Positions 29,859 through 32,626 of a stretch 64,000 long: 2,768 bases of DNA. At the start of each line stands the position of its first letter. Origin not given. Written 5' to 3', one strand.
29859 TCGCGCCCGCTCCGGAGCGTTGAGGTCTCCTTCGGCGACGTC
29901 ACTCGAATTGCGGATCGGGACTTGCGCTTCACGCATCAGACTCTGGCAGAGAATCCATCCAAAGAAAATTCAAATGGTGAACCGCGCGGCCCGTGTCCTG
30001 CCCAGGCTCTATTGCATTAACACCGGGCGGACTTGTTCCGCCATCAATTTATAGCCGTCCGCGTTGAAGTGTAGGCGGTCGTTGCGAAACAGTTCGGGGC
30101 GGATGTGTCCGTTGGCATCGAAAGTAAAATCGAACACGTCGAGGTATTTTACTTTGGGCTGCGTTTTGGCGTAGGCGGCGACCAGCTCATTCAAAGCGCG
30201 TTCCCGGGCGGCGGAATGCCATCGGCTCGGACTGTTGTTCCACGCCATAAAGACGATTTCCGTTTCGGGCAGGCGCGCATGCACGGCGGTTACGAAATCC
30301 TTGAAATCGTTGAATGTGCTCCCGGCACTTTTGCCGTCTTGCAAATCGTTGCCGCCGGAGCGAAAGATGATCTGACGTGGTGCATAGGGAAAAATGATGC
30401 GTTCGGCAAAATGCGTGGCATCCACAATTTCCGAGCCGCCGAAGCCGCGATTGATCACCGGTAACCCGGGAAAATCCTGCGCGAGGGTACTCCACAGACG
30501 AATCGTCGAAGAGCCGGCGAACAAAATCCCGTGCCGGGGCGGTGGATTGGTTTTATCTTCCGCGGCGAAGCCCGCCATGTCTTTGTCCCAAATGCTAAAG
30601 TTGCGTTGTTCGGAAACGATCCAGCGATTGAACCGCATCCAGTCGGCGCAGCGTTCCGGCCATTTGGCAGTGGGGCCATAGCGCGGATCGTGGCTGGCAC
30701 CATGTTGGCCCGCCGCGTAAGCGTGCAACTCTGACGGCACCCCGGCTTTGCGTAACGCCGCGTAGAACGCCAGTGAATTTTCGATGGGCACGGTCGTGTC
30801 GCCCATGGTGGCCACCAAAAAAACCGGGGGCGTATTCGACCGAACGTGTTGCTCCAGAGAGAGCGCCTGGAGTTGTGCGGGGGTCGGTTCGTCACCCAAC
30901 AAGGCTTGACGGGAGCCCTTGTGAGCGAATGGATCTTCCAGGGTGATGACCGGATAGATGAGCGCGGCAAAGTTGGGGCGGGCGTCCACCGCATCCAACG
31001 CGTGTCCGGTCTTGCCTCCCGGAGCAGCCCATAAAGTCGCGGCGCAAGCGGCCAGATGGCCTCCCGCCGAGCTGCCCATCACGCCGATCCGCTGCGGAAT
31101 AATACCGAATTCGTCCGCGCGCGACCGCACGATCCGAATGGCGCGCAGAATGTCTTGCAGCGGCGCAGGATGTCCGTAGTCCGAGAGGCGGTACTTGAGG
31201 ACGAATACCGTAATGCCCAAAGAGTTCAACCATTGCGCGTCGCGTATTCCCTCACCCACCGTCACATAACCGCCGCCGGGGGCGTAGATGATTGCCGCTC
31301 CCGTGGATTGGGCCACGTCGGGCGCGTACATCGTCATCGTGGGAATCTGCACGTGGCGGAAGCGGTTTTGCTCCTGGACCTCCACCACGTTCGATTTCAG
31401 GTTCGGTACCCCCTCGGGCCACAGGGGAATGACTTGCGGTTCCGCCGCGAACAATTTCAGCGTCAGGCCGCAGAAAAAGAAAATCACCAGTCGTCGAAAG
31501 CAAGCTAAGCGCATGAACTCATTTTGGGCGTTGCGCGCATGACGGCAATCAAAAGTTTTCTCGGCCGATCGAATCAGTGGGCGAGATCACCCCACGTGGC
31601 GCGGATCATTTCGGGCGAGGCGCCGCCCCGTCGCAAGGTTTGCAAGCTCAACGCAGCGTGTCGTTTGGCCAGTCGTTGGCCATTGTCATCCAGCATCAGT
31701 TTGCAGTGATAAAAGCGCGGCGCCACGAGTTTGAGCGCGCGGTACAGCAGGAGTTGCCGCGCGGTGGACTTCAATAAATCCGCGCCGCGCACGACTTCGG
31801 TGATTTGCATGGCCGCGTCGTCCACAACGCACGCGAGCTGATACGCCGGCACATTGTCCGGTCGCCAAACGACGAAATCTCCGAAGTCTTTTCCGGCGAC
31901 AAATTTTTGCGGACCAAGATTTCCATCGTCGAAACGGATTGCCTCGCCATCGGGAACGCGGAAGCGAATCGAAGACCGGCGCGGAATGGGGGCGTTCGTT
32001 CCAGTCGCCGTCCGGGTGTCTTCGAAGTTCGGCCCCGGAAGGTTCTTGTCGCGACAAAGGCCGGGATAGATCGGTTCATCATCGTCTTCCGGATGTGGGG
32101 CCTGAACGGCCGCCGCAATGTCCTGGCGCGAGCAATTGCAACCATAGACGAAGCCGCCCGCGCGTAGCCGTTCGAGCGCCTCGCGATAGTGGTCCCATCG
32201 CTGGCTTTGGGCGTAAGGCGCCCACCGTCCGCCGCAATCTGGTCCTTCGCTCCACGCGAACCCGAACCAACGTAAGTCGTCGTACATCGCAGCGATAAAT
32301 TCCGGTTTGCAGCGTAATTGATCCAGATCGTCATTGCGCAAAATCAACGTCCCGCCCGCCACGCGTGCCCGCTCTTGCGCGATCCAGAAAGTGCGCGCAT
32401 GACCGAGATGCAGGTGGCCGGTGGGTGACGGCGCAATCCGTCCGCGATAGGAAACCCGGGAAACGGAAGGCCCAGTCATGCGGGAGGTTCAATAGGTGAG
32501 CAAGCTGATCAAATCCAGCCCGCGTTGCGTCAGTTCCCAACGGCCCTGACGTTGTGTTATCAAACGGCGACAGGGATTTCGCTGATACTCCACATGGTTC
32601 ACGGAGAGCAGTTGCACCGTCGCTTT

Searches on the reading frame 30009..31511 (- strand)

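Call 78: search_protein_families(library=pfam, proteins=[window:30009-31511:-], max_evalue=0.00001)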
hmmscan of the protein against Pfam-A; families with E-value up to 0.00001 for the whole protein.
window:30009-31511:- (500 aa): 5 families
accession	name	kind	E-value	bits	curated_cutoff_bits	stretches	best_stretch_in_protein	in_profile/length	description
PF20434.5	BD-FAE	-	1.6e-22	80.6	26.8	1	60-253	2-215/215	BD-FAE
PF07859.19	Abhydrolase_3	-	3.3e-18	66.6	25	1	75-271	2-207/210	alpha/beta hydrolase fold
PF13472.12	Lipase_GDSL_2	-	7.2e-18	66.1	32.9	1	340-489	24-178/178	GDSL-like Lipase/Acylhydrolase family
PF00326.27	Peptidase_S9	-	4e-13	49.8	22.6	1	128-275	52-192/213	Prolyl oligopeptidase family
PF00657.28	Lipase_GDSL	-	7.2e-10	39.8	23.6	1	338-494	24-208/208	GDSL-like Lipase/Acylhydrolase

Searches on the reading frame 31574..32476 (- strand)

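Call 78: search_protein_families(library=pfam, proteins=[window:31574-32476:-], max_evalue=0.00001)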
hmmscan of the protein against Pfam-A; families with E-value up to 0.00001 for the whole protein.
window:31574-32476:- (300 aa): 1 family
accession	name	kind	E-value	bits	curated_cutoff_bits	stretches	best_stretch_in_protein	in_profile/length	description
PF00749.27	tRNA-synt_1c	-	8.4e-49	166.6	23.4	1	11-291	3-268/314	tRNA synthetases class I (E and Q), catalytic domain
